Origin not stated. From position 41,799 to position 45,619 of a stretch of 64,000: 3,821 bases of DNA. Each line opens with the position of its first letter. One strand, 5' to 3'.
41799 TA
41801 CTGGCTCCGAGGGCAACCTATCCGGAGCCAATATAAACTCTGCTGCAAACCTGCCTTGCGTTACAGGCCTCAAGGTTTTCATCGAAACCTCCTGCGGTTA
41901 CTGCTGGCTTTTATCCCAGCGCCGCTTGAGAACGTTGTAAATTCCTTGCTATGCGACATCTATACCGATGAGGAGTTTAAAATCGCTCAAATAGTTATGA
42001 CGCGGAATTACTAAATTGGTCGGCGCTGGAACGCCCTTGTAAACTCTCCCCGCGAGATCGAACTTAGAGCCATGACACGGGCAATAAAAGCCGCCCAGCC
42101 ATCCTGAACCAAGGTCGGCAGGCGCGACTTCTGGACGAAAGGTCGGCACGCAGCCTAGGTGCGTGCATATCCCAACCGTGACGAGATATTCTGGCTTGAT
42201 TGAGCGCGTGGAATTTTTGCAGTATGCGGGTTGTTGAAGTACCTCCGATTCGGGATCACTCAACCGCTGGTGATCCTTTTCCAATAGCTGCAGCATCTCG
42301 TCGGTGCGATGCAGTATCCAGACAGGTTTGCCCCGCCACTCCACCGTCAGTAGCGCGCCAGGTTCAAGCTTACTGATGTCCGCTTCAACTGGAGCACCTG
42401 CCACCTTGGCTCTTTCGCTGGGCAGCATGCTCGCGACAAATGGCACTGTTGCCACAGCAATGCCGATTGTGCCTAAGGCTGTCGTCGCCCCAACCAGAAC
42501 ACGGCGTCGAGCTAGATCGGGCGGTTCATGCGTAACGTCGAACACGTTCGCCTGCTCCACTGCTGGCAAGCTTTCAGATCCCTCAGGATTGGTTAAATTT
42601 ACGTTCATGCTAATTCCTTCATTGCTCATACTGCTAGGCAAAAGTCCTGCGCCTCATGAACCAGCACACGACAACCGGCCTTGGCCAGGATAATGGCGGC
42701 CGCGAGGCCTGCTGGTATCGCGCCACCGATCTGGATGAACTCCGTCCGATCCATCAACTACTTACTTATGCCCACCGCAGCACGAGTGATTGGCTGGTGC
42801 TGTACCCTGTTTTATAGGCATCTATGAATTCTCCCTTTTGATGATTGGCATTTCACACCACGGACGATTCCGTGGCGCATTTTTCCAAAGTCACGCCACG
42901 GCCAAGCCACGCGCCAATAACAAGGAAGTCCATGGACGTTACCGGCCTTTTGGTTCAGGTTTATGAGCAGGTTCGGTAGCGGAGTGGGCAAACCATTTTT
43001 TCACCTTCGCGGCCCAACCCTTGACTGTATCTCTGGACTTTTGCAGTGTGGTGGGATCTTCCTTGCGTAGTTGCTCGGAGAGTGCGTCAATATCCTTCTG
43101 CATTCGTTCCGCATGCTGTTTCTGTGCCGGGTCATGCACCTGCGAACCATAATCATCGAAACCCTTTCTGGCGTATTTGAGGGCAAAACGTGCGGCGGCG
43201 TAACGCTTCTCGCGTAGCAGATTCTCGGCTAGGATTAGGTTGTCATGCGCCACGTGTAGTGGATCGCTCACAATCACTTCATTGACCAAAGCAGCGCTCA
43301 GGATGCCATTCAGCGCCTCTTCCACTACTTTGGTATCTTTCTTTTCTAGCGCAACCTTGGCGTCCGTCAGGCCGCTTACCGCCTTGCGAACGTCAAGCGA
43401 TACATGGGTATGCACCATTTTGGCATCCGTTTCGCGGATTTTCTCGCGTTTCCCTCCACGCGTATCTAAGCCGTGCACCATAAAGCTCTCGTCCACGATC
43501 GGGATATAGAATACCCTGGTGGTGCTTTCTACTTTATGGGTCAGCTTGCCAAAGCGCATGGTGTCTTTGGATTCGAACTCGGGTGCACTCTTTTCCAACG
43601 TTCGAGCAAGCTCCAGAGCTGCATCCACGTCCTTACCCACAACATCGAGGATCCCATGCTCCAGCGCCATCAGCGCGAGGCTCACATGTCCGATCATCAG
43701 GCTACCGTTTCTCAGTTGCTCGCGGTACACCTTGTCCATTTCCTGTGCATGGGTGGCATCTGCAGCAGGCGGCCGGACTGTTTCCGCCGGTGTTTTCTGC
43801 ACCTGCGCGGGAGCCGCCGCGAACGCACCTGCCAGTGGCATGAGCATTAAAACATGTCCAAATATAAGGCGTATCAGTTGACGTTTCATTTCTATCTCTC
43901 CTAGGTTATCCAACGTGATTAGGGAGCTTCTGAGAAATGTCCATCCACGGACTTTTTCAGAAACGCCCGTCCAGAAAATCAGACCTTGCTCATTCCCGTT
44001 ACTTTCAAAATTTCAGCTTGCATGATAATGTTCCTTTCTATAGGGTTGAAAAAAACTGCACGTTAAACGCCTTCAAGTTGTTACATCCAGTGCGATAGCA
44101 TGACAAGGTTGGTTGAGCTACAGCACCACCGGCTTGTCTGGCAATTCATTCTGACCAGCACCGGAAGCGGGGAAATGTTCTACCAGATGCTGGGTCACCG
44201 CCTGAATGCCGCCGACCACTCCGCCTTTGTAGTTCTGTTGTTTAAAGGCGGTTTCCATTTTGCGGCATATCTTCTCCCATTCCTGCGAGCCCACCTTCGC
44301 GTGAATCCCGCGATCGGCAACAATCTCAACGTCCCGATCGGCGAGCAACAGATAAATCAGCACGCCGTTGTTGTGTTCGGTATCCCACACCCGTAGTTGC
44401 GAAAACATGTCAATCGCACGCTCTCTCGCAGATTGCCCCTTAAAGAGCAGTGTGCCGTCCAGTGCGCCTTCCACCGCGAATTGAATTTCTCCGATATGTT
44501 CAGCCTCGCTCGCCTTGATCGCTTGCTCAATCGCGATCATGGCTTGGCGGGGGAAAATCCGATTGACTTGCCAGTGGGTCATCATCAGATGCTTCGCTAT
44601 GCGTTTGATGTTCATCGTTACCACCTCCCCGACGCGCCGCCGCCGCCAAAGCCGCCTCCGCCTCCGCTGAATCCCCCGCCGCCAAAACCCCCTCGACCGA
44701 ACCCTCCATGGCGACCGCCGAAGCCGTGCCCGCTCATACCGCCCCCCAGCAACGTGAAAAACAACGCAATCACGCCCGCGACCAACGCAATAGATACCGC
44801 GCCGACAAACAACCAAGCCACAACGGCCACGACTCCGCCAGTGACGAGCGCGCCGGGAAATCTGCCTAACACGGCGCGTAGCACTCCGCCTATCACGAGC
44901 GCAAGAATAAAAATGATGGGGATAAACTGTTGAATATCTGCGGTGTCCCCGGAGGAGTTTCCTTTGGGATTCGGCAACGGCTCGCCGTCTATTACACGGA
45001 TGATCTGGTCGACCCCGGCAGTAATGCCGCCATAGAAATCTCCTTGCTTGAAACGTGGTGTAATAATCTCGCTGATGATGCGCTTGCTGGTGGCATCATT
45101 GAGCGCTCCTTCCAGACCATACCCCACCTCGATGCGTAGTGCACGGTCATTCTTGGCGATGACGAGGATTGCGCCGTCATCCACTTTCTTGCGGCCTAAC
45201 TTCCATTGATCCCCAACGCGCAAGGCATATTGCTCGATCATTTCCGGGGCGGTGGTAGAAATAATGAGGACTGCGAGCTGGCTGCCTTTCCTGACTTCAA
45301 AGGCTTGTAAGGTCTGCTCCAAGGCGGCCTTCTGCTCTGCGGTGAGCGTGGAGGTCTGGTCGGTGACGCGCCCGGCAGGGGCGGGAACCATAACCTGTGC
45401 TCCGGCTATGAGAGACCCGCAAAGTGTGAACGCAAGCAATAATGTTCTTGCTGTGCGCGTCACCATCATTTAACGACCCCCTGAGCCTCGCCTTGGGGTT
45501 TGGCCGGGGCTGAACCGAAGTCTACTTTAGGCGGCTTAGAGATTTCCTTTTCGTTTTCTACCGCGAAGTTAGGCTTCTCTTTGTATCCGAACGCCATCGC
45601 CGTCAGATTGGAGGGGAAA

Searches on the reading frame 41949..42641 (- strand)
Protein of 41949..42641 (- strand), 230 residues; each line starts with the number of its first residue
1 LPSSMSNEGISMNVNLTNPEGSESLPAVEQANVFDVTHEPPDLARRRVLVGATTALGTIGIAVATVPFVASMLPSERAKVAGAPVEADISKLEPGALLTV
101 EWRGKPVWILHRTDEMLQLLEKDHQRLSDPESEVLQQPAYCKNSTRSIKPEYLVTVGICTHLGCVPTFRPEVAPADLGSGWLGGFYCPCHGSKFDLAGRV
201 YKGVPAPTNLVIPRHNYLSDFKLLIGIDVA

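Call 48: search_protein_families(library=pfam, proteins=[window:41949-42641:-], max_evalue=0.0001)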
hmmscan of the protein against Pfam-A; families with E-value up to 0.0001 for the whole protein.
window:41949-42641:- (230 aa): 2 families
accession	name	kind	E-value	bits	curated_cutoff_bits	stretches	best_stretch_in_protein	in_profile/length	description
PF10399.14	UCR_Fe-S_N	-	1.5e-08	34.3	24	1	43-75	9-41/41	Ubiquitinol-cytochrome C reductase Fe-S subunit TAT signal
PF00355.32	Rieske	-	7.1e-07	29.5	20.3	1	149-209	33-83/88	Rieske [2Fe-2S] domain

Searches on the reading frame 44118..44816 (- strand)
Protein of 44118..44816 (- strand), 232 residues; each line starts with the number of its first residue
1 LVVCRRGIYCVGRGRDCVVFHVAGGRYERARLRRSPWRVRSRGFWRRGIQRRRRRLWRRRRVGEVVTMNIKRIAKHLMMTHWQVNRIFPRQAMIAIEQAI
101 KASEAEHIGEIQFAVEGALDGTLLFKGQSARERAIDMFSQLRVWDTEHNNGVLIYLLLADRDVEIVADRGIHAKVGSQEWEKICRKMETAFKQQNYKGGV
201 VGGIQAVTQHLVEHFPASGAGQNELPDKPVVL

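Call 48: search_protein_families(library=pfam, proteins=[window:44118-44816:-], max_evalue=0.0001)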
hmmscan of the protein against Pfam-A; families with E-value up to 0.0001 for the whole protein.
window:44118-44816:- (232 aa): 1 family
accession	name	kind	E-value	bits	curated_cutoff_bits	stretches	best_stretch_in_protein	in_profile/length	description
PF04536.20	TPM_phosphatase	-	1e-15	58.3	22.1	1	92-208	12-123/125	TPM domain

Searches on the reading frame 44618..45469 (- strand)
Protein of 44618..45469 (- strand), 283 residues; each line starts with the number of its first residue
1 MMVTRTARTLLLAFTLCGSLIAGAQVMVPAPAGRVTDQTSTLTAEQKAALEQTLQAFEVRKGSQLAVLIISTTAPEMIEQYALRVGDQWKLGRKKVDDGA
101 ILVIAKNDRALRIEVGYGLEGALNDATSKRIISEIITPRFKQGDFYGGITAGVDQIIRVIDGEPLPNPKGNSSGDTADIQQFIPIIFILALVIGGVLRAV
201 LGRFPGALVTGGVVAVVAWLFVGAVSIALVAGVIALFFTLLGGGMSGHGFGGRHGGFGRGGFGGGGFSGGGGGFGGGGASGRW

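Call 48: search_protein_families(library=pfam, proteins=[window:44618-45469:-], max_evalue=0.0001)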
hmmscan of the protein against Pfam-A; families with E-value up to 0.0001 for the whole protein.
window:44618-45469:- (283 aa): 1 family
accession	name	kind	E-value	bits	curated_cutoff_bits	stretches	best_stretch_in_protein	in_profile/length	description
PF04536.20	TPM_phosphatase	-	1.1e-41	142.2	22.1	1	35-158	1-124/125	TPM domain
